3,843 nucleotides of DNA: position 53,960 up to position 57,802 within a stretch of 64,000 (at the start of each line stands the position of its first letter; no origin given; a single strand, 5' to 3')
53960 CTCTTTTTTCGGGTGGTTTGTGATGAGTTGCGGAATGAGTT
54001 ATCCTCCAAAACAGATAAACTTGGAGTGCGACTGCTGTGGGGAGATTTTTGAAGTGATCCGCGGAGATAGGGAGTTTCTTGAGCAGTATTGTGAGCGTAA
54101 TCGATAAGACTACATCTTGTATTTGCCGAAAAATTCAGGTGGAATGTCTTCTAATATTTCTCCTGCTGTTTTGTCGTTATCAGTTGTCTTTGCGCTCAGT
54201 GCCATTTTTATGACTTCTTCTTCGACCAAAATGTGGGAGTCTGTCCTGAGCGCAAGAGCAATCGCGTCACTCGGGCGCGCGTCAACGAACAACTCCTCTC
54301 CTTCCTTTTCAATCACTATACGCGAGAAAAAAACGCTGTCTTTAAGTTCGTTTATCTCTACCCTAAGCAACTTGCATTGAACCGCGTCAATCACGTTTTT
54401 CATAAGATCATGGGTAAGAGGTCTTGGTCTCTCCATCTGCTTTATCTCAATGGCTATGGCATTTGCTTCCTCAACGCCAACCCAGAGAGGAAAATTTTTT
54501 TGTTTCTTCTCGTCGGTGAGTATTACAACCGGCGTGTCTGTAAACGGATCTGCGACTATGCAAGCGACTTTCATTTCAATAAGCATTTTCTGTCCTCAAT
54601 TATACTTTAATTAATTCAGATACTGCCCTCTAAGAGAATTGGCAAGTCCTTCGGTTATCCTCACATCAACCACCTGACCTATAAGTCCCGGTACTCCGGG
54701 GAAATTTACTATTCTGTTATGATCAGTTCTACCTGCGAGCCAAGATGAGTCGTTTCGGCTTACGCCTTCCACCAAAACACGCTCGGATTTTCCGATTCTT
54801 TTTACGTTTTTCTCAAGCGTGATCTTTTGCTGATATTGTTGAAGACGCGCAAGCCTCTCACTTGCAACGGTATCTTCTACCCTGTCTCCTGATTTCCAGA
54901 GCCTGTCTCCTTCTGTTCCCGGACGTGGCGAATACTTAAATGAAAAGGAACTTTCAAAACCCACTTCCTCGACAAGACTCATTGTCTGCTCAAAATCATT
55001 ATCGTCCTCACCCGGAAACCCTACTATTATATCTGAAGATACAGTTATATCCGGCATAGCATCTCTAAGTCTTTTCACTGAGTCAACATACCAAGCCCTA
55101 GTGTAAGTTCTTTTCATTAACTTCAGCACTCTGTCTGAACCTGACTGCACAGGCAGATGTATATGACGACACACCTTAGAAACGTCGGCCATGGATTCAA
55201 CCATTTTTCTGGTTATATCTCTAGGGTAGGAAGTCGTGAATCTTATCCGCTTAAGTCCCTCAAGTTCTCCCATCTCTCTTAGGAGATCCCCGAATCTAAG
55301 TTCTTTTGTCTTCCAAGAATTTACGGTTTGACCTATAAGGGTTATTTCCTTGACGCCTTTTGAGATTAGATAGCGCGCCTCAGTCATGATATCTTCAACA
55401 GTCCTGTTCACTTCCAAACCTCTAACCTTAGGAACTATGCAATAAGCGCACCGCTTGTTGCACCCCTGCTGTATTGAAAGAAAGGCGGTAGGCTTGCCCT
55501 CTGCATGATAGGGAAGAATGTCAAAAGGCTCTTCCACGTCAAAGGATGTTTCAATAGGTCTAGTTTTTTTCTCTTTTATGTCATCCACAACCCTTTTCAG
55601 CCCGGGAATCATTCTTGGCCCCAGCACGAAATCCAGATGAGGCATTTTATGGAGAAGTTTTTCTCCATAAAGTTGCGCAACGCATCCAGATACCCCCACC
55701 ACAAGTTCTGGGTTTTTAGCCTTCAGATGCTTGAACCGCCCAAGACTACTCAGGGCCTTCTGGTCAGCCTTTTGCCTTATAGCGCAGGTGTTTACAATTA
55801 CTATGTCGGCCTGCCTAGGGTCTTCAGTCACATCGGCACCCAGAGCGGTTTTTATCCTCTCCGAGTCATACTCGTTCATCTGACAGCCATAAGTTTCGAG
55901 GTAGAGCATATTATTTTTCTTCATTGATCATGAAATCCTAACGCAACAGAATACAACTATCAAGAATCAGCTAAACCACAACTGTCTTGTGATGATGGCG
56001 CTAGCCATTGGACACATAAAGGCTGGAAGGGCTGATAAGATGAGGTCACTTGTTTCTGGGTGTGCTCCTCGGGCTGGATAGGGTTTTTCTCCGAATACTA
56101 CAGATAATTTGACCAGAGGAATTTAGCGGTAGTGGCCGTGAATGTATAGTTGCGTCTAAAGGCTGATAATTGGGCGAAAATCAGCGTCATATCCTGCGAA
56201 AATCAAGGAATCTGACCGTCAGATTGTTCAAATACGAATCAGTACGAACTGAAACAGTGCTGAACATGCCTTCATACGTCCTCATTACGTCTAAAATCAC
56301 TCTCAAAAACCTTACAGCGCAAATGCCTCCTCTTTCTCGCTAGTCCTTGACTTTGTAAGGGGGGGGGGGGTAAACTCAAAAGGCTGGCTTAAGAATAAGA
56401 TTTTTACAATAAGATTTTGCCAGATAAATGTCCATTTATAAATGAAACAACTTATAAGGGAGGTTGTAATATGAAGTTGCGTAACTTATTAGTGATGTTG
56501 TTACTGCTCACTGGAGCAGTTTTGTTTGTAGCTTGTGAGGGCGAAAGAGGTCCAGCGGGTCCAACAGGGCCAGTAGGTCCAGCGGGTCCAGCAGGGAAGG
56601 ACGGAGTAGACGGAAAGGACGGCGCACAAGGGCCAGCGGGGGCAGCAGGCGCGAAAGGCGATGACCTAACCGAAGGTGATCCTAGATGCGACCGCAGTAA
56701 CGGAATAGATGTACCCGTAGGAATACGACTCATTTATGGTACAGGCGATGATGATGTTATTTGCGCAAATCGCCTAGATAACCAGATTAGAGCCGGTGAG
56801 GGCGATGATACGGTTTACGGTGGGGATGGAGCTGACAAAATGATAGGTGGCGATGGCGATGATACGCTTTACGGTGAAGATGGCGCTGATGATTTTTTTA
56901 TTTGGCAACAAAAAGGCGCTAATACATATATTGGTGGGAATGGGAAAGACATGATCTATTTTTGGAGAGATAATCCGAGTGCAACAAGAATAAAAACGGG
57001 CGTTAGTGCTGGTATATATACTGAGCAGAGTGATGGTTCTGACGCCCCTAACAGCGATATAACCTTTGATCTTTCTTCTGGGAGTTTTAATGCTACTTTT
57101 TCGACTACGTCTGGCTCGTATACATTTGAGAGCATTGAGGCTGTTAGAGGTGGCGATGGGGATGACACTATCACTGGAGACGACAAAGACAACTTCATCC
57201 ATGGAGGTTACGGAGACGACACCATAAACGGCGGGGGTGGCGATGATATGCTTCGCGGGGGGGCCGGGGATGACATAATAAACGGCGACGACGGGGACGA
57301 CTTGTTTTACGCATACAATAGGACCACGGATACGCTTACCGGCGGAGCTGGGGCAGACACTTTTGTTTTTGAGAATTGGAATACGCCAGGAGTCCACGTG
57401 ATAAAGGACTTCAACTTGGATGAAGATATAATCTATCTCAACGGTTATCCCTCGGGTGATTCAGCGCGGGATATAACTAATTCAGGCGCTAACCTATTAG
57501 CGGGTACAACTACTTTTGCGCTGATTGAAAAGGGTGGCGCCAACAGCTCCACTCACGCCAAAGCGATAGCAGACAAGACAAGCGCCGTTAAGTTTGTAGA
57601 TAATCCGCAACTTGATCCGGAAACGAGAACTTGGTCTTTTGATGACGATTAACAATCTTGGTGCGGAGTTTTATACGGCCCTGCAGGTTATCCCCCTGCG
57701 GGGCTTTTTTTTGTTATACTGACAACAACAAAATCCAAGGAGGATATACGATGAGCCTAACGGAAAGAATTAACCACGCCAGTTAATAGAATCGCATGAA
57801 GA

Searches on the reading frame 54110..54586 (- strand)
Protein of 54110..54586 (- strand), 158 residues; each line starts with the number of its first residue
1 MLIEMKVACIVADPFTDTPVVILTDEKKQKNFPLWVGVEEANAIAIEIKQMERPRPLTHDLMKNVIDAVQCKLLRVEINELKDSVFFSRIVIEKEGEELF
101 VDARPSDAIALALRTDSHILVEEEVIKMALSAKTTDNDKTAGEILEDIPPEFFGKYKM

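Call 34: find_encoding_contigs(protein=window:54110-54586:-, flank=10000, max_places=10)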
Protein window:54110-54586:- (158 aa): no gene with exactly this product is on record in the collection.

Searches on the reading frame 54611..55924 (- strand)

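Call 10: search_protein_families(library=pfam, proteins=[window:54611-55924:-])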
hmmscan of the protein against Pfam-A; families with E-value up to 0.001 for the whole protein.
window:54611-55924:- (437 aa): 3 families
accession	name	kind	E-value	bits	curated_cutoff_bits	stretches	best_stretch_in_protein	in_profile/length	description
PF04055.27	Radical_SAM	-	8.3e-33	114.3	29.5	1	150-317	2-165/166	Radical SAM superfamily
PF00919.26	UPF0004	-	1e-28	99.7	27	1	7-102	2-98/98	Uncharacterized protein family UPF0004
PF01938.26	TRAM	-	1.2e-13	51.2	21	1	376-435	3-60/61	TRAM domain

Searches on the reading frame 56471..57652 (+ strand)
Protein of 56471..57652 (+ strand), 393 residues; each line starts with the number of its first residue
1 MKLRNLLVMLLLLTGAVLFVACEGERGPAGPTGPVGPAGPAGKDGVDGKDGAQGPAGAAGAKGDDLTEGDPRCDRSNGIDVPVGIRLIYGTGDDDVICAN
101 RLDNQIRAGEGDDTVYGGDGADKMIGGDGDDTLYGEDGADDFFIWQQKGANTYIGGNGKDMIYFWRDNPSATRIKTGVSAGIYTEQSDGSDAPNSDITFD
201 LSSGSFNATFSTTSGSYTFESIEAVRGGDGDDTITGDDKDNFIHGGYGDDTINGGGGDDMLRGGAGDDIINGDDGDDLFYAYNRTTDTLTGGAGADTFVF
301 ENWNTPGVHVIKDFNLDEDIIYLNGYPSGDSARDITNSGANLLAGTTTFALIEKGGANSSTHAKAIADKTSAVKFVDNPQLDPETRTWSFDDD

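Call 10: search_protein_families(library=pfam, proteins=[window:56471-57652:+])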
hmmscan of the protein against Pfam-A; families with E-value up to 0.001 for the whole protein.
window:56471-57652:+ (393 aa): 2 families
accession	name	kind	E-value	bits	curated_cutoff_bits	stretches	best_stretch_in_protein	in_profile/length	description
PF00353.25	HemolysinCabind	-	2.3e-22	79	23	4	227-261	2-36/36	RTX calcium-binding nonapeptide repeat (4 copies)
PF01391.23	Collagen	-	5.6e-07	29.7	27.2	1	24-64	4-44/60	Collagen triple helix repeat (20 copies)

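Call 19: find_encoding_contigs(protein=window:56471-57652:+, flank=1500, max_places=10)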
Protein window:56471-57652:+ (393 aa): no gene with exactly this product is on record in the collection.
